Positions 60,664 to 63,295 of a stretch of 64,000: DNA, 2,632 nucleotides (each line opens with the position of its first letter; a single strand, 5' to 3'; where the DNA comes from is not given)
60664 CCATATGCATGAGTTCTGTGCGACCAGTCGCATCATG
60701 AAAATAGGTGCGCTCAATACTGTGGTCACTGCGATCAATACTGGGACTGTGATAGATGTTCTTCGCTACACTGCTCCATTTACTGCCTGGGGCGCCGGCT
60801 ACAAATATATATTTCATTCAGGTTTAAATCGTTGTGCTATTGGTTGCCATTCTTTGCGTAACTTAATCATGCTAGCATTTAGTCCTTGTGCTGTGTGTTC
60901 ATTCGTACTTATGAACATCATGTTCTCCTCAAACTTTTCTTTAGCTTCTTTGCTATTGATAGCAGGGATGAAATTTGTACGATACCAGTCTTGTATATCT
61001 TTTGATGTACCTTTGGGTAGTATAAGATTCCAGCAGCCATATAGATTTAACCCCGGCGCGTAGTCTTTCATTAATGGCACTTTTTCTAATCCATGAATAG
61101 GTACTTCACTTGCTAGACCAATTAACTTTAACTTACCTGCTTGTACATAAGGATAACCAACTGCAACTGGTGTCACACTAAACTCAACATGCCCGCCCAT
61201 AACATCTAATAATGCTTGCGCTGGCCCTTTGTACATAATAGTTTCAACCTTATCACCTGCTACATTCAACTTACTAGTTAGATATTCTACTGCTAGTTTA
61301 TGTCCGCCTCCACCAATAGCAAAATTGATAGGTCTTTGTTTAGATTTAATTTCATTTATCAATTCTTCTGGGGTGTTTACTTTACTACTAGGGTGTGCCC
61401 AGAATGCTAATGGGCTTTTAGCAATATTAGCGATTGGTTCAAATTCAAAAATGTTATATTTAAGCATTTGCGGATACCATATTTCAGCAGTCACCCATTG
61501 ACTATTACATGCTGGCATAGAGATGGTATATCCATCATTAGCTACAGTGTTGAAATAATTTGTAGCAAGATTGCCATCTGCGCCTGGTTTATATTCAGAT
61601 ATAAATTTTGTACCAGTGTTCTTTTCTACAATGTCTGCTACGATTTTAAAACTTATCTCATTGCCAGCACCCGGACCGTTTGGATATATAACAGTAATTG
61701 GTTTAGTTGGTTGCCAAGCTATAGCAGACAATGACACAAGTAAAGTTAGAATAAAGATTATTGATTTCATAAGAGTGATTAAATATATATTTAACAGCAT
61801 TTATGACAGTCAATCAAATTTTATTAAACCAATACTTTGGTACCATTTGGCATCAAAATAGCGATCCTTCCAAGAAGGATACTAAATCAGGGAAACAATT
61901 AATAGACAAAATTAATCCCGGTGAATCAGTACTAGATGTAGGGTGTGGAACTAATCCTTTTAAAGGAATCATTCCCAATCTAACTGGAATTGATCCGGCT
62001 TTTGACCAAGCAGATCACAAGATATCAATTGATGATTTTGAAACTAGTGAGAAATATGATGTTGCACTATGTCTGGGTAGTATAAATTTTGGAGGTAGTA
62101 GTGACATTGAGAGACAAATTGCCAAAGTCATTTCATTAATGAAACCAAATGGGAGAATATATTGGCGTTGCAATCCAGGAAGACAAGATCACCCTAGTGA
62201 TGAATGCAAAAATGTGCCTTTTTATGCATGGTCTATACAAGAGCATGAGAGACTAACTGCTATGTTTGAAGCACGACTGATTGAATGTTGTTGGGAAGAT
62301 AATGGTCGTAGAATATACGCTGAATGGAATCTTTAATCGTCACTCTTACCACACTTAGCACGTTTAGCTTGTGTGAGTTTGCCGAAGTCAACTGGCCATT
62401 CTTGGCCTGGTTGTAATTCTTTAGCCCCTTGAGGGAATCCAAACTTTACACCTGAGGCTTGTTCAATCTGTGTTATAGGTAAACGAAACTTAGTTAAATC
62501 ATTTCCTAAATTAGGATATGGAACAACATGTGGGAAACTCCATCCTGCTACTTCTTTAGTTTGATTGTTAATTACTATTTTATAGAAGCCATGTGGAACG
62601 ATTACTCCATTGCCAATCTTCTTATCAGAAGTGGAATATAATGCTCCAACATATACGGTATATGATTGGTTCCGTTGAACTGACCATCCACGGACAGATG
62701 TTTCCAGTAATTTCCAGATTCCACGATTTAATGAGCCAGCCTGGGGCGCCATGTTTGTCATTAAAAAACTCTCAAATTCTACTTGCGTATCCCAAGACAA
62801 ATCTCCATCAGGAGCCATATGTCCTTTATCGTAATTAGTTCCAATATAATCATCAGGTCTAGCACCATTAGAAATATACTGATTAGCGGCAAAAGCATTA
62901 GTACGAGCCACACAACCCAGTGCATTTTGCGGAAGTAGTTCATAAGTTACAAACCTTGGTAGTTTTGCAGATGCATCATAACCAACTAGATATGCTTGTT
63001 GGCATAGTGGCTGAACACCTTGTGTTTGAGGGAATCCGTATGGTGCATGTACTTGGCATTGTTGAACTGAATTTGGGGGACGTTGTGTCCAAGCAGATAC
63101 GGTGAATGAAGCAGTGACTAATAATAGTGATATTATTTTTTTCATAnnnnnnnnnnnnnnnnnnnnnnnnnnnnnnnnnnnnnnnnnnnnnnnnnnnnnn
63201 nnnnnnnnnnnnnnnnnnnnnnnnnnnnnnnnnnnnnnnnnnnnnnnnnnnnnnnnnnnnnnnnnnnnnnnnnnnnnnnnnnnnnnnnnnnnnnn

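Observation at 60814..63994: Auxiliary gene cluster: TctC-family periplasmic binding protein, methyltransferase, secreted DRGH nuclease and Dps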

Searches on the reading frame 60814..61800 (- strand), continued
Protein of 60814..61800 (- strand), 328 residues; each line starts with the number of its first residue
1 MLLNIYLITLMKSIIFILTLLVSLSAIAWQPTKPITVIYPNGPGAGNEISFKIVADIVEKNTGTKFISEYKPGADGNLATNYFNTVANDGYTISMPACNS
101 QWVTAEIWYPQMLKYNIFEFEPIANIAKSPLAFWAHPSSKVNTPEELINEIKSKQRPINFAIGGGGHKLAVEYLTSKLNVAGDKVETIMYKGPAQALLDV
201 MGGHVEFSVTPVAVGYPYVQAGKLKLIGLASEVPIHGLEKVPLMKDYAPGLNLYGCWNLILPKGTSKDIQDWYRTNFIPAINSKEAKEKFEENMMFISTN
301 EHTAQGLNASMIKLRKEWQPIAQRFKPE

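Call 84: search_protein_representatives(protein=window:60814-61770:-)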
Query: 318 residues. Proteins with E-value up to 0.001 (for the whole library): 32554; up to 1e-10: 10758; up to 1e-30: 69. The best 150 are listed.
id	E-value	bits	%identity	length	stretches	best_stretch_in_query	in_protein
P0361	6.6e-113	394.0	56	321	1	4-318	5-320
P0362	5.6e-83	295.7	47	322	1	5-313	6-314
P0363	1.3e-80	287.9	45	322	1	5-316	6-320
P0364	2.4e-74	267.3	42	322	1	1-314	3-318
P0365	2.8e-66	240.8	57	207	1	7-198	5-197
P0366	5.0e-66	240.0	40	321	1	1-316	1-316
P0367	2.3e-64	234.5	37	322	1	6-314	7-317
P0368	6.8e-62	226.4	38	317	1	2-314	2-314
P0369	8.1e-60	219.6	37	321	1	4-309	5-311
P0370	7.8e-59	216.4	37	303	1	14-308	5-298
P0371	2.3e-57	211.5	38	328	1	6-318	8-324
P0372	5.5e-57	210.3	37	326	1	5-314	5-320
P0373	1.2e-55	205.9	41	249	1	79-313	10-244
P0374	1.5e-55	205.6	35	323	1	4-314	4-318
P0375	1.9e-52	195.4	34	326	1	4-314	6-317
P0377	1.6e-50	189.0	32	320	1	3-318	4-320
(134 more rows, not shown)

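Call 88: find_related_loci(query=P0366, collection=viral_contigs, flank=5000)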
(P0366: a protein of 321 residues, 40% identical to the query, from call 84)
Query P0366 (321 aa) in viral_contigs; peptide patterns used: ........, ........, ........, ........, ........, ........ (x = any residue, [..] = any of these).
4 stretches matched a pattern, but none encodes a relative of the query by tblastn (E <= 1e-3).

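Call 89: find_related_loci(query=P0377, collection=viral_contigs, flank=5000)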
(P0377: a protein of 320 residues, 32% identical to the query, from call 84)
Query P0377 (320 aa) in viral_contigs; peptide patterns used: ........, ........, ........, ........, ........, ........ (x = any residue, [..] = any of these).
1 stretches matched a pattern; 1 encode a relative of the query (tblastn E <= 1e-3); 1 distinct loci.
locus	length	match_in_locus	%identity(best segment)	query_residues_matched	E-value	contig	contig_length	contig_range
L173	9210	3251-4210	66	1-320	1e-148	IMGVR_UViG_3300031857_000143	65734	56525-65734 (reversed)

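Call 94: search_protein_families(library=pfam, proteins=[L173:3251-4213:+, L173:4216-4812:+, L173:4754-6046:+, L173:2098-2703:+, L173:6933-8024:+, L173:2718-3239:-, L173:828-1265:+, L173:1566-1931:+, L173:8314-8691:+], max_evalue=0.01)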
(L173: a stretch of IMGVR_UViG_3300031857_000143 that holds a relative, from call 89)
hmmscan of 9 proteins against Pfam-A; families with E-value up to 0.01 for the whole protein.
L173:3251-4213:+ (320 aa): 1 family
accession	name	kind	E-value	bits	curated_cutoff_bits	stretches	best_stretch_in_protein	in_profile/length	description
PF03401.19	TctC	-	9.3e-21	75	27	1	58-280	17-237/274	Tripartite tricarboxylate transporter family receptor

L173:4216-4812:+ (198 aa): 0 families

L173:4754-6046:+ (430 aa): 0 families

L173:2098-2703:+ (201 aa): 2 families
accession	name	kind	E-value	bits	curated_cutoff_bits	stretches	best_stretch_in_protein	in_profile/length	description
PF00149.33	Metallophos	-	4.6e-06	27.6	21.5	1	4-131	3-116/191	Calcineurin-like phosphoesterase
PF12850.12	Metallophos_2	-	9.4e-06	26.1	27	1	4-142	3-126/154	Calcineurin-like phosphoesterase superfamily domain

L173:6933-8024:+ (363 aa): 6 families
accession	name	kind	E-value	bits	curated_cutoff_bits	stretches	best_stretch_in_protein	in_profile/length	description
PF00004.35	AAA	-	2.5e-06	28.4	21.2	1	27-149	1-111/131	ATPase family associated with various cellular activities (AAA)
PF07726.17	AAA_3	-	9.9e-05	22.7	27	1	29-161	4-130/131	ATPase family associated with various cellular activities (AAA)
PF07728.20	AAA_5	-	0.0016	18.8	22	1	27-144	2-125/139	AAA domain (dynein-related subfamily)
PF20030.5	bpMoxR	-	0.0018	17.8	27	1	25-125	32-125/205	MoxR domain in the MoxR-vWA-beta-propeller ternary systems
PF13191.12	AAA_16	-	0.0036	18.2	32.6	0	25-48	25-48/167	AAA ATPase domain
PF07724.20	AAA_2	-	0.0053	17.2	27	1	74-147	47-130/166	AAA domain (Cdc48 subfamily)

L173:2718-3239:- (173 aa): 0 families

L173:828-1265:+ (145 aa): 1 family
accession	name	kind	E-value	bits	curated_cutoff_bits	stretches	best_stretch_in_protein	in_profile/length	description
PF05292.17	MCD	-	1.6e-06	28.4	23.2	1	41-114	53-137/253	Malonyl-CoA decarboxylase C-terminal domain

L173:1566-1931:+ (121 aa): 0 families

L173:8314-8691:+ (125 aa): 0 families

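Call 102: find_related_loci(query=A8, collection=viral_contigs, flank=5000)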
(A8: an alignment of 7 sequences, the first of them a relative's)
Query A8 (509 aa) in viral_contigs; peptide patterns used: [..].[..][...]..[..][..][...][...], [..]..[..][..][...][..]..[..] (x = any residue, [..] = any of these).
40 stretches matched a pattern; 2 encode a relative of the query (tblastn E <= 1e-3); 2 distinct loci.
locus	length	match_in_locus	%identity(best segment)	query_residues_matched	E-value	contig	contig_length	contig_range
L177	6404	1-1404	39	1-468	8e-92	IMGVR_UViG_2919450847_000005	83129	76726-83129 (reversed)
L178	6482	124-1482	40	42-493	2e-91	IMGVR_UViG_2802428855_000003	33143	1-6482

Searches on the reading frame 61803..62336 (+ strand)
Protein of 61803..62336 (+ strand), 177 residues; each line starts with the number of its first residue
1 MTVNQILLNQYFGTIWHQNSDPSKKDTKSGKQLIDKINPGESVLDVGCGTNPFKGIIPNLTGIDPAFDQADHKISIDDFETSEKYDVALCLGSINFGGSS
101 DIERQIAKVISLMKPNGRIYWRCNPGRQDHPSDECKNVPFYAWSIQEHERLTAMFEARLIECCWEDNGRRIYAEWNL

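Call 3: search_protein_families(library=pfam, proteins=[window:61803-62336:+], max_evalue=0.01)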
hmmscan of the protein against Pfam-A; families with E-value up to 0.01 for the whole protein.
window:61803-62336:+ (177 aa): 3 families
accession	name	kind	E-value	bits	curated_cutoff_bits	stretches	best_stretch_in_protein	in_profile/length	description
PF13489.12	Methyltransf_23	-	3.6e-06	27.2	27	1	32-123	15-118/164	Methyltransferase domain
PF13847.12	Methyltransf_31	-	0.0024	18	27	0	76-132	63-120/145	Methyltransferase domain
PF08242.18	Methyltransf_12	-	0.0027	18.8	30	0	77-119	57-98/98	Methyltransferase domain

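Call 9: search_protein_families(library=phrogs, proteins=[window:61803-62336:+], max_evalue=0.001)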
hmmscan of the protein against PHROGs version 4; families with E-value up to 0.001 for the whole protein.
window:61803-62336:+ (177 aa): 1 family
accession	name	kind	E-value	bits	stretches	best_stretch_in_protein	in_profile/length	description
phrog_4752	-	other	0.00096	19.5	0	38-120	50-157/241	tRNA methyltransferase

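Call 10: search_protein_families(library=ncbifam, proteins=[window:61803-62336:+], max_evalue=0.001)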
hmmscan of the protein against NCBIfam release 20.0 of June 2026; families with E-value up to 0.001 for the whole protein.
window:61803-62336:+ (177 aa): 0 families

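Call 43: search_solved_structures(query=A5, max_evalue=1, show_alignments=0)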
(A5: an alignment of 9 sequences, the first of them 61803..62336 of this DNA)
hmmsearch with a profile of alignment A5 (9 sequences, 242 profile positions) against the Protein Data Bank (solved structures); distinct sequences matched with E-value up to 1: 5.
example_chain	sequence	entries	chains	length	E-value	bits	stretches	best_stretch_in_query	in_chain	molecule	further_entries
6bqc_A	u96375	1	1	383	0.012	18.1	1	77-197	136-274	Cyclopropane-fatty-acyl-phospholipid synthase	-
8rdl_A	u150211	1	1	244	0.066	15.7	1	97-188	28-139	ToxA protein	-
3m70_A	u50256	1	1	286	0.071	15.6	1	85-166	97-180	Tellurite resistance protein tehB homolog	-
6mro_A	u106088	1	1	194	0.39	13.2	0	98-143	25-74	methyl transferase from Methanosarcina acetivorans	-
5wp5_A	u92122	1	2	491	0.45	13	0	96-118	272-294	Phosphomethylethanolamine N-methyltransferase 2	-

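Call 96: search_dna_similar(query=window:61803-62336:+, collection=phages, mode=protein, max_rows=15, max_evalue=0.001)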
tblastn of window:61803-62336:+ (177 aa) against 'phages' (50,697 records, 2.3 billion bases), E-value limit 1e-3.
Records with a match: 1; places in all: 1; records where one place covers at least 80% of the query: 0.
Best place of each record, by identity: <60% 1.
By first word of the organism name: Marine 1.
By host as written in the record: - 1.
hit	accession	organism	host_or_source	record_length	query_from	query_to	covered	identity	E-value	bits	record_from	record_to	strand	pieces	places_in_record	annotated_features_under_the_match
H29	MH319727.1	Marine virus AG-345-D19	single cell amplified by WGA-X; seawater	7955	3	118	66%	29.4%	5e-4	45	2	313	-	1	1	record has no annotation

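Call 99: get_annotated_region(hit=H29, flank=5000)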
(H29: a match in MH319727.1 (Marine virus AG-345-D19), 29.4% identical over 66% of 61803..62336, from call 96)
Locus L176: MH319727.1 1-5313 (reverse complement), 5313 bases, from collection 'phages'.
description: Marine virus AG-345-D19 Ga0172267_108 genomic sequence.
organism: Marine virus AG-345-D19 (NCBI taxid 2162683)
taxonomy: Viruses; Duplodnaviria; Heunggongvirae; Uroviricota; Caudoviricetes
host: -; source: single cell amplified by WGA-X; seawater; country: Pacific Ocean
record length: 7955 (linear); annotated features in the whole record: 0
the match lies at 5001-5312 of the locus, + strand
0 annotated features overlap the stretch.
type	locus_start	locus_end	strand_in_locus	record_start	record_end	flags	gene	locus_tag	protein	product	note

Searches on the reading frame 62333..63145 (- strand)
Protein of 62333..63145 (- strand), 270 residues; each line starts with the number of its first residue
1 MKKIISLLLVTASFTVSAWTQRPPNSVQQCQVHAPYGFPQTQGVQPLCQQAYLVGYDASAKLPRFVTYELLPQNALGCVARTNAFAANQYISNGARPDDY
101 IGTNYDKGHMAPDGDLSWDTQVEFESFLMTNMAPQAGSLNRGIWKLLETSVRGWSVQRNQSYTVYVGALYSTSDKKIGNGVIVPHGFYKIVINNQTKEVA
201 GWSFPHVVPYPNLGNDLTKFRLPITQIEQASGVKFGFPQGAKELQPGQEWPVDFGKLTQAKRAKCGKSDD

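Call 3: search_protein_families(library=pfam, proteins=[window:62333-63145:-], max_evalue=0.01)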
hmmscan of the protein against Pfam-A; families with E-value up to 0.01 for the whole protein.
window:62333-63145:- (270 aa): 1 family
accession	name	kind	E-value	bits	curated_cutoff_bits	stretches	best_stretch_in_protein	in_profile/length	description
PF01223.29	Endonuclease_NS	-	7e-40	137.5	23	1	35-235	7-216/223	DNA/RNA non-specific endonuclease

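Call 9: search_protein_families(library=phrogs, proteins=[window:62333-63145:-], max_evalue=0.001)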
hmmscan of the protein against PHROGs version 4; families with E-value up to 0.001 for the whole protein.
window:62333-63145:- (270 aa): 1 family
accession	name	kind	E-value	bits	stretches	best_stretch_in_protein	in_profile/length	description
phrog_14168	-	DNA, RNA and nucleotide metabolism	4.3e-35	122.5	1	1-235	1-234/235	nuclease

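Call 10: search_protein_families(library=ncbifam, proteins=[window:62333-63145:-], max_evalue=0.001)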
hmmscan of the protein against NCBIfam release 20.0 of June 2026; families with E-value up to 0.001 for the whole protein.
window:62333-63145:- (270 aa): 0 families

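Call 64: search_solved_structures(query=window:62333-63145:-, max_evalue=0.00001, show_alignments=1)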
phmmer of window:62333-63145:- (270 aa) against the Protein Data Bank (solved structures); distinct sequences matched with E-value up to 0.00001: 18.
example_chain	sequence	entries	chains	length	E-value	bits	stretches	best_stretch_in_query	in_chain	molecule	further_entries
4a1n_A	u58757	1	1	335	1.2e-15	61.1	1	19-238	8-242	NUCLEASE EXOG, MITOCHONDRIAL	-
7r6v_D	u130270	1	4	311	1.4e-14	57.6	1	34-238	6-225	Nuclease EXOG, mitochondrial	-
5t3v_A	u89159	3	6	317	1.5e-14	57.5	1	35-238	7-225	Nuclease EXOG, mitochondrial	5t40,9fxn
5zki_A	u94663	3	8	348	3.1e-14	56.4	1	18-238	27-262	Nuclease EXOG, mitochondrial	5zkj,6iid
3ism_A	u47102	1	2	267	2.9e-13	53.3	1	35-237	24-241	CG8862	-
7r6t_D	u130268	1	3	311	3.4e-13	53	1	34-238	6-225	Nuclease EXOG, mitochondrial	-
5t4i_A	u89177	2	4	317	3.8e-13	52.9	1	35-238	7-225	Nuclease EXOG, mitochondrial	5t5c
1zm8_A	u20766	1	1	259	3.6e-12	49.7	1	48-235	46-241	Nuclease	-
2o3b_A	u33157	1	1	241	3.7e-12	49.6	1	48-235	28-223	Nuclease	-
6m3f_B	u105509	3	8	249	1e-11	48.2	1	34-235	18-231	Endonuclease G, mitochondrial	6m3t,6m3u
6lyf_A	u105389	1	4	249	2.4e-11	47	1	34-235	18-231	Endonuclease G, mitochondrial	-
6njt_A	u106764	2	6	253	2.4e-11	47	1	34-235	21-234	Endonuclease G, mitochondrial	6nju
9m0g_A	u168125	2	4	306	4e-11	46.2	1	34-235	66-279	Endonuclease G, mitochondrial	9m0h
1g8t_A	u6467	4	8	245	4.4e-11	46.1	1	26-234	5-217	NUCLEASE SM2 ISOFORM | PROTEIN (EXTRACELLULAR ENDONUCLEASE) | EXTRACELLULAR ENDONUCLEASE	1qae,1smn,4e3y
1ql0_A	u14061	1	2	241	9.3e-11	45.1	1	27-234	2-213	NUCLEASE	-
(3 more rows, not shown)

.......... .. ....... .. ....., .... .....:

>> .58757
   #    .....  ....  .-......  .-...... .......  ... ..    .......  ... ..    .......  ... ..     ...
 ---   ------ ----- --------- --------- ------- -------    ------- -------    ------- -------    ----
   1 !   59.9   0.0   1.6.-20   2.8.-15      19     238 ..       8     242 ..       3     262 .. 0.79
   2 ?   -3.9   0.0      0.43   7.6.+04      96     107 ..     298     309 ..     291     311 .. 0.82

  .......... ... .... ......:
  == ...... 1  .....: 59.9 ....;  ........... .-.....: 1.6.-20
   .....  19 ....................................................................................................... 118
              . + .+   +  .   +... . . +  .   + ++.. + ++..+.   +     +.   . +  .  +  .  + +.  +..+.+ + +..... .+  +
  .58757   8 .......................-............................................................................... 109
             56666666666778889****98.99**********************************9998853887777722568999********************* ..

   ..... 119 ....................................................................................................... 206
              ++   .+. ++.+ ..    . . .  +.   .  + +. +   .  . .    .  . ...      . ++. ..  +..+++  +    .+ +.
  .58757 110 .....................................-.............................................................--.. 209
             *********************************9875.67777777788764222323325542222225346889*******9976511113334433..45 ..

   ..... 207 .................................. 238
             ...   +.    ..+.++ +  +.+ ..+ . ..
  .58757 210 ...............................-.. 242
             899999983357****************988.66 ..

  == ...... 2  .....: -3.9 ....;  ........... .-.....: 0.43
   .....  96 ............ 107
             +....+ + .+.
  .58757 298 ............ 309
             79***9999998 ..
